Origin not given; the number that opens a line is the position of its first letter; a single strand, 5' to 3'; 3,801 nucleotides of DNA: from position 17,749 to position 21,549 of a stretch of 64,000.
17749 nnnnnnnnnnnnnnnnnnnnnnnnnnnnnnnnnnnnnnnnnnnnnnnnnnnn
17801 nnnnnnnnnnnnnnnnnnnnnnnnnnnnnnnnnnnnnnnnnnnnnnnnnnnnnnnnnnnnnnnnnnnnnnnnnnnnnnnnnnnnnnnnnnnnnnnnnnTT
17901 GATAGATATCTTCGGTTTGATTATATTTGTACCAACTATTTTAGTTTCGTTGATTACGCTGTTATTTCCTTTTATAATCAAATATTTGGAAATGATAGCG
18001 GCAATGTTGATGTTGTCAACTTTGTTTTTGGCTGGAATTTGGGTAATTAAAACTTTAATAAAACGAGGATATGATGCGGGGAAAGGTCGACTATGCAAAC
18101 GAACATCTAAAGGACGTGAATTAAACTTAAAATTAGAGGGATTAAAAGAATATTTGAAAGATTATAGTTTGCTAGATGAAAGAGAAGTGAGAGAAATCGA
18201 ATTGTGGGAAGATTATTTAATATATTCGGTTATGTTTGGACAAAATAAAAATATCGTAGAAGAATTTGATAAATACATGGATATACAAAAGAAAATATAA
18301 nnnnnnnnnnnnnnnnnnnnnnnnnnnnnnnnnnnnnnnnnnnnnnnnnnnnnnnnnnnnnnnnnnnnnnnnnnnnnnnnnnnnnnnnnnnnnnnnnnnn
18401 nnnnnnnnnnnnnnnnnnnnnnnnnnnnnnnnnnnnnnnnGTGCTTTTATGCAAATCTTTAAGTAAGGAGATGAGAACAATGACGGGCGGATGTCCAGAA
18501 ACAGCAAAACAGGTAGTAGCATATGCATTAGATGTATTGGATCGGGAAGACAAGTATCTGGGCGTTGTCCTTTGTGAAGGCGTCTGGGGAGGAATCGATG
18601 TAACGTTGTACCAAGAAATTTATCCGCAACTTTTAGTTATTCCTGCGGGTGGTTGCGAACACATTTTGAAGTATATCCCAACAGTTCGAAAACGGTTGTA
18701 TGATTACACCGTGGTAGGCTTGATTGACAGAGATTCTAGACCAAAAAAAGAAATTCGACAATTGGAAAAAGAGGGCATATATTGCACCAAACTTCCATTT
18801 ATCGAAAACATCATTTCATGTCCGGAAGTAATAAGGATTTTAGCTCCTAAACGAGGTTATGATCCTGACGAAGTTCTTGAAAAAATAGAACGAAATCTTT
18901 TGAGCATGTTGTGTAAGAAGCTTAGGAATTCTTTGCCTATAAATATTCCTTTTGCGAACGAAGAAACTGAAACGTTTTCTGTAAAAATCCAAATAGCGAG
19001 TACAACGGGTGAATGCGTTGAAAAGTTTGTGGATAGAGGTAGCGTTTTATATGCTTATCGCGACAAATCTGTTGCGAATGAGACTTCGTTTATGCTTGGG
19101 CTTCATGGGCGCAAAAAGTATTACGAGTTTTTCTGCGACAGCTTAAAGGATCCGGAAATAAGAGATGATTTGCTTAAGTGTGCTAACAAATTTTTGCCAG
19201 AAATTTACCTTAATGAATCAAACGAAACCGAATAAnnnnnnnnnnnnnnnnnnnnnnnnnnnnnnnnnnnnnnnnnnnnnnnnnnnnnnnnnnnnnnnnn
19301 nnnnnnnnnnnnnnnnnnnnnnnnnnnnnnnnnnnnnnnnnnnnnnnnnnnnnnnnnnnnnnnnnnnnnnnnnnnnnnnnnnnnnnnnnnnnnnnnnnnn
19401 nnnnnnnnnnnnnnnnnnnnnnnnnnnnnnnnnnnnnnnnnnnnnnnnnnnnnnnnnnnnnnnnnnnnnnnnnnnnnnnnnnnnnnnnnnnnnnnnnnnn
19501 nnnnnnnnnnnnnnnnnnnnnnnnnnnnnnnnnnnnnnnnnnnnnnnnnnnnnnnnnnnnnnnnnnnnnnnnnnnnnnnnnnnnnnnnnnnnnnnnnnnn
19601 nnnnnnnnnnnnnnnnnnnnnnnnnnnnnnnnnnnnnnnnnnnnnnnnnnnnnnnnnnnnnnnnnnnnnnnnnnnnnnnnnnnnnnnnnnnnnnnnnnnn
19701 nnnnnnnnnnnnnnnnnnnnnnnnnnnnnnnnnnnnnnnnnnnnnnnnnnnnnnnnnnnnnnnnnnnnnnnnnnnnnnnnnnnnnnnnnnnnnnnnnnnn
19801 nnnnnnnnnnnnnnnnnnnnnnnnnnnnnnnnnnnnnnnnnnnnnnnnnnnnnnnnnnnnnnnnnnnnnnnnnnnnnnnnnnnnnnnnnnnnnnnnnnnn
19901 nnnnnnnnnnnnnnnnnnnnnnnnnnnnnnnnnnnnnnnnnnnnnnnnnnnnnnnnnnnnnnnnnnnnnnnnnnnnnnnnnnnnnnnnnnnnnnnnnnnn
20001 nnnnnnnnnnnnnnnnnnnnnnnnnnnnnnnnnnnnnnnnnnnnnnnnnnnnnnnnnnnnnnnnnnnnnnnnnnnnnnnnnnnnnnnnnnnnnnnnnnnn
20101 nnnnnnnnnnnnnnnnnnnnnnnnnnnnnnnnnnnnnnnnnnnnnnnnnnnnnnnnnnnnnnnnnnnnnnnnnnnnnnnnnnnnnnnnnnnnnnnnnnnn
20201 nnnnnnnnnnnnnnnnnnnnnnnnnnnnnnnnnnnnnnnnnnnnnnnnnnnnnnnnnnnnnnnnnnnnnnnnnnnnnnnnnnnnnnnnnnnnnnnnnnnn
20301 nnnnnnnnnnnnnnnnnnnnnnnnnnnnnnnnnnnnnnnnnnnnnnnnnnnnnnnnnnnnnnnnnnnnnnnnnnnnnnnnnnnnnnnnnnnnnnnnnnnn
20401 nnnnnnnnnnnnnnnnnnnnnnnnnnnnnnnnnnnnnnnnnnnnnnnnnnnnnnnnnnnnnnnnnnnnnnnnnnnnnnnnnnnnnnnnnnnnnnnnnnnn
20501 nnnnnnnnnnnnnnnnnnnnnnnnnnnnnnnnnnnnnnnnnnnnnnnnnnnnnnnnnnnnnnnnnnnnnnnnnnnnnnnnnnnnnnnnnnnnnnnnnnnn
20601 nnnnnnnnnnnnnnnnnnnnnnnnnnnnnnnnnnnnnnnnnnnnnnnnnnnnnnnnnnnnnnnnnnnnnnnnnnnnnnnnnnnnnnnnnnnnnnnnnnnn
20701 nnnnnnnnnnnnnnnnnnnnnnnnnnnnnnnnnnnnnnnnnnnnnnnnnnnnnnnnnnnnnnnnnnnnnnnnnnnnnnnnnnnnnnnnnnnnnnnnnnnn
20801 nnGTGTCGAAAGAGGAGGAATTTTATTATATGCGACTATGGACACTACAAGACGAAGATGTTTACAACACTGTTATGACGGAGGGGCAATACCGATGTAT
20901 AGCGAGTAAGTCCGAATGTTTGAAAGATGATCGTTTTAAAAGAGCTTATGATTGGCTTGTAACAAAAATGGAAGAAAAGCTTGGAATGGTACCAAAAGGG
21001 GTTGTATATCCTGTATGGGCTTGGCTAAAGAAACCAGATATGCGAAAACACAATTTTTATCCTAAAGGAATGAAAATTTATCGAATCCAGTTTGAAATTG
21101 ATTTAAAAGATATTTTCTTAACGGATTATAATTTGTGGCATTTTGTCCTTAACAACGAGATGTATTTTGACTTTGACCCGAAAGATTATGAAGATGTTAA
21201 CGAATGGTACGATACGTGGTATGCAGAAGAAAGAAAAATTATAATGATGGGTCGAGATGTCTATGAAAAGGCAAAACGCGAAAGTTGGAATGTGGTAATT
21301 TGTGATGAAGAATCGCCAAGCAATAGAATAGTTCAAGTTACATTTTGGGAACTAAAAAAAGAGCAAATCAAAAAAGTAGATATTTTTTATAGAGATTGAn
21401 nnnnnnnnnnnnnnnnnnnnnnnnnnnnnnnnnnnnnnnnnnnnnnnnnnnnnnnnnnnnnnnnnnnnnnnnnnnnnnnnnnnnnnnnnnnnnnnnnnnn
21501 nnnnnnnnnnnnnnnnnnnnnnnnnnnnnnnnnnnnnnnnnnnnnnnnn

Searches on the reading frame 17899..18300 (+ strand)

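Call 22: search_protein_families(library=pfam, proteins=[window:17899-18300:+], max_evalue=0.01)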
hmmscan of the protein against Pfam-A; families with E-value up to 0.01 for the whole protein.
window:17899-18300:+ (133 aa): 1 family
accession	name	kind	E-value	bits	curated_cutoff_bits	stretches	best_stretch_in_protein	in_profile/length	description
PF20990.2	DUF2207_C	-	3.9e-20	73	33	1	4-123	140-247/247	Predicted membrane protein (DUF2207) C-terminal domain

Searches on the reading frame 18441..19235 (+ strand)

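Call 22: search_protein_families(library=pfam, proteins=[window:18441-19235:+], max_evalue=0.01)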
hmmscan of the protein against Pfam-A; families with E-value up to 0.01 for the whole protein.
window:18441-19235:+ (264 aa): 1 family
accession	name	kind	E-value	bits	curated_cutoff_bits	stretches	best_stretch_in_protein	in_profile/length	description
PF14491.11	DUF4435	-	2.7e-07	31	27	1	54-194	17-164/238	Protein of unknown function (DUF4435)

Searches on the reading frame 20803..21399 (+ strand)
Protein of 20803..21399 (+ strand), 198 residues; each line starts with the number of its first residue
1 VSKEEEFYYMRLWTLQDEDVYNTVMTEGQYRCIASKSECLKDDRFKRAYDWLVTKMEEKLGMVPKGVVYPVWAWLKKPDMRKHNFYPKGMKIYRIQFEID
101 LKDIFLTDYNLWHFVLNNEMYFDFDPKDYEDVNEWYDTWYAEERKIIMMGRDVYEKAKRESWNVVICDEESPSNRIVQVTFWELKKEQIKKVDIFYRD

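Call 22: search_protein_families(library=pfam, proteins=[window:20803-21399:+], max_evalue=0.01)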
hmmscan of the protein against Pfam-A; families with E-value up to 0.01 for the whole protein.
window:20803-21399:+ (198 aa): 1 family
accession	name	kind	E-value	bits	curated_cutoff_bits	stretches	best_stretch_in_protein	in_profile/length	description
PF12952.12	DUF3841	-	3.4e-22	79.4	27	1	11-190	1-178/178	Domain of unknown function (DUF3841)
